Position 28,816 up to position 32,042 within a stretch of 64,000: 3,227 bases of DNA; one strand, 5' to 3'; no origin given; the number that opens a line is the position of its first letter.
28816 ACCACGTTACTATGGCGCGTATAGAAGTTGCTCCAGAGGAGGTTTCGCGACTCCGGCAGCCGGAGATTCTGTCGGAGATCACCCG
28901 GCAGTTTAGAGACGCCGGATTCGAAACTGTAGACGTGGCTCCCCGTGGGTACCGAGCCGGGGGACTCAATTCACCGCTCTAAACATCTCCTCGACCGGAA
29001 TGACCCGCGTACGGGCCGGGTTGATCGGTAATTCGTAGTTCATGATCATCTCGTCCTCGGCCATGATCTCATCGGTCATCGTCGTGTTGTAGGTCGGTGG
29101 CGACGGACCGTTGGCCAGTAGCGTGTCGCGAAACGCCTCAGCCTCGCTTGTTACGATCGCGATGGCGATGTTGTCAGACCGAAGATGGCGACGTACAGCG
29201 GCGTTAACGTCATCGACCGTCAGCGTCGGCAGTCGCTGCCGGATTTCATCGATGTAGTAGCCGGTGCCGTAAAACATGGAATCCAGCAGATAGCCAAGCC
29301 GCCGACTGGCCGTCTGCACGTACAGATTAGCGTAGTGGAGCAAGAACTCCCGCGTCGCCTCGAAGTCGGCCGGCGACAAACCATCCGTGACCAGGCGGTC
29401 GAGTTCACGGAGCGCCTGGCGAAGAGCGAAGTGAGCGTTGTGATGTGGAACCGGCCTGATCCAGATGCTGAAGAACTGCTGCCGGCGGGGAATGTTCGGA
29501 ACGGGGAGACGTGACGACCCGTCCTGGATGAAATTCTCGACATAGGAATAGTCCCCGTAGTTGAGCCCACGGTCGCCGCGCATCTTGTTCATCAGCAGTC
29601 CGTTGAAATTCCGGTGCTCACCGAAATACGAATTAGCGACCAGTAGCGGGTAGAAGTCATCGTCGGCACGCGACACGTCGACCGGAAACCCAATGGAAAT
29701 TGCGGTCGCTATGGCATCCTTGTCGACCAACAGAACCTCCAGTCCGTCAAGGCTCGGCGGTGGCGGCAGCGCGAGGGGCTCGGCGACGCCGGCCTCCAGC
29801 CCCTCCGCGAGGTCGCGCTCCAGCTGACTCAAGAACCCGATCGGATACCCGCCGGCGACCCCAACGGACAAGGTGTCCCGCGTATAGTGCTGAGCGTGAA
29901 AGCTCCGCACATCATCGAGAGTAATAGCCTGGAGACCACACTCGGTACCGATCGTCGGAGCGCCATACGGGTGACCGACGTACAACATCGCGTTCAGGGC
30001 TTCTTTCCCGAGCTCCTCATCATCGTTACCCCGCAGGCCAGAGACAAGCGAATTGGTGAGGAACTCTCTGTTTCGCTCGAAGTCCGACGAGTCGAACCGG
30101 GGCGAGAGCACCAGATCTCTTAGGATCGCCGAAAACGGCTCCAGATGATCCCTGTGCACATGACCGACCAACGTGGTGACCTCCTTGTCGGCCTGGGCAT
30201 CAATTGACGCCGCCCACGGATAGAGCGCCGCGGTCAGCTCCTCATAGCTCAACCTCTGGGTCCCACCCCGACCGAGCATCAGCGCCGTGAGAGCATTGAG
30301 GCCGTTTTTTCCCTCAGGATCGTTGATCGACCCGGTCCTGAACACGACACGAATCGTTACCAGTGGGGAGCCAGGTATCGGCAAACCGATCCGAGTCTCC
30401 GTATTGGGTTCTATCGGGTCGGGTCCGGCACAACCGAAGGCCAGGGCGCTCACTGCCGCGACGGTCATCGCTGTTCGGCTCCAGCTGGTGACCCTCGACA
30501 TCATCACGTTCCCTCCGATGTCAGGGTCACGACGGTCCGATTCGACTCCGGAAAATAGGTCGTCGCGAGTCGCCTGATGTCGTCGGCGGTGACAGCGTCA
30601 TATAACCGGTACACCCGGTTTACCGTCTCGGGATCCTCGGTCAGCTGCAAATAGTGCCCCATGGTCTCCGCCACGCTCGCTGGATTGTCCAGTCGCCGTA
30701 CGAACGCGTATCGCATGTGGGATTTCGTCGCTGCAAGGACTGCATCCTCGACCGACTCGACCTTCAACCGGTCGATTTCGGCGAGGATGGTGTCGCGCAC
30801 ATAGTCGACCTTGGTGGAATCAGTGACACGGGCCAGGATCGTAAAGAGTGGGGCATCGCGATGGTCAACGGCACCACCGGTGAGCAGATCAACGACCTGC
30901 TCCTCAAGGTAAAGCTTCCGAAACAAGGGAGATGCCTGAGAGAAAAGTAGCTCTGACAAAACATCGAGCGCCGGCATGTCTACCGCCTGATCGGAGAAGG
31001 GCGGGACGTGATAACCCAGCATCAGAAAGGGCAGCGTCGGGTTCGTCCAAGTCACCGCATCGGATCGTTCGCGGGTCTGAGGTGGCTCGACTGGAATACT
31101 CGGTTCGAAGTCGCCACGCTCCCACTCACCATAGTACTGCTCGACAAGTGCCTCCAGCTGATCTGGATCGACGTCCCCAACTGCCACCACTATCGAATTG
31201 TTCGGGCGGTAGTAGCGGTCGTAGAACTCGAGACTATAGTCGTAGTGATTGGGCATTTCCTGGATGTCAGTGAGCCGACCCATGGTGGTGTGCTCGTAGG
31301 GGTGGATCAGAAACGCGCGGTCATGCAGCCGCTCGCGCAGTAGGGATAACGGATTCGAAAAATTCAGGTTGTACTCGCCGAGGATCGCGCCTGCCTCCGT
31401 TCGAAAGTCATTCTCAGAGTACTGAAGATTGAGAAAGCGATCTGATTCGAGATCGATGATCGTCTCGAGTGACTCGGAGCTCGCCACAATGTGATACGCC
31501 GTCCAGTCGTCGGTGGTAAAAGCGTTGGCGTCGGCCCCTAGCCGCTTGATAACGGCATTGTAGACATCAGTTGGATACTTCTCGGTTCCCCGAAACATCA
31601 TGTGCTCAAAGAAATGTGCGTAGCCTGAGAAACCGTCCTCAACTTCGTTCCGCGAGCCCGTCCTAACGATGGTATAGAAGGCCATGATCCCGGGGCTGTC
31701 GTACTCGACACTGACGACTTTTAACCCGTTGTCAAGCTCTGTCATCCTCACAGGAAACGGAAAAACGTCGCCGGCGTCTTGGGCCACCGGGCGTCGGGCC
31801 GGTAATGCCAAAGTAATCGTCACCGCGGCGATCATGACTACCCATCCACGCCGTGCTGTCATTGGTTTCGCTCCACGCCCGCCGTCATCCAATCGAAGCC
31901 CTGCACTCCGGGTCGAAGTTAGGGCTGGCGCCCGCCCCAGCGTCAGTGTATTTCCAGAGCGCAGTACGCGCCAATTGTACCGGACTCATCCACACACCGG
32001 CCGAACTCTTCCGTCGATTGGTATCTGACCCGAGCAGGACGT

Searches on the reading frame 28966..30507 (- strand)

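Call 60: search_protein_families(library=pfam, proteins=[window:28966-30507:-], max_evalue=0.00001)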
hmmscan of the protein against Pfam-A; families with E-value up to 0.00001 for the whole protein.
window:28966-30507:- (513 aa): 2 families
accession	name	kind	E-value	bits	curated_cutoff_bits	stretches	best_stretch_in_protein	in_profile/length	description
PF05193.26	Peptidase_M16_C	-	3.5e-16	60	23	1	195-387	2-179/181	Peptidase M16 inactive domain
PF00675.25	Peptidase_M16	-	6.4e-11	42.8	22.3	1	47-188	10-148/149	Insulinase (Peptidase family M16)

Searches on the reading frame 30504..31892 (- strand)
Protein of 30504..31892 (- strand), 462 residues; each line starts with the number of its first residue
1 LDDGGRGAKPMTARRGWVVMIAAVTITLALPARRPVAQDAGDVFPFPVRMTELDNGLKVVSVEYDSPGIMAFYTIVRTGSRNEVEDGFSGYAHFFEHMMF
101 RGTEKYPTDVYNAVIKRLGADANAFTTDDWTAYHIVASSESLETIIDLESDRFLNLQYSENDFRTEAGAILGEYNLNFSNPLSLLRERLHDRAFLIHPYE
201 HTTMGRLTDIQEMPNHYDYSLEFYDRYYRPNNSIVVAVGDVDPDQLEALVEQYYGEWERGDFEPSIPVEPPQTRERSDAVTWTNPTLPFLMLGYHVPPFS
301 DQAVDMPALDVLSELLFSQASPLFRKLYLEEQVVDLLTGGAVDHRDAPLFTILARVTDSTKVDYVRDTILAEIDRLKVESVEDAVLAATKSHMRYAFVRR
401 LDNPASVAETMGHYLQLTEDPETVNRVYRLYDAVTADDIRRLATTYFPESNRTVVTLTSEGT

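Call 27: search_protein_families(library=pfam, proteins=[window:30504-31892:-], max_evalue=0.00001)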
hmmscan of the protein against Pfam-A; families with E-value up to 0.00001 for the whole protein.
window:30504-31892:- (462 aa): 2 families
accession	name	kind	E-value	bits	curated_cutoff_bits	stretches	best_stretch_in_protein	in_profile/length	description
PF05193.26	Peptidase_M16_C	-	1.6e-25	90.5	23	1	221-391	8-179/181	Peptidase M16 inactive domain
PF00675.25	Peptidase_M16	-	7.1e-23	81.6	22.3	1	75-205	18-147/149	Insulinase (Peptidase family M16)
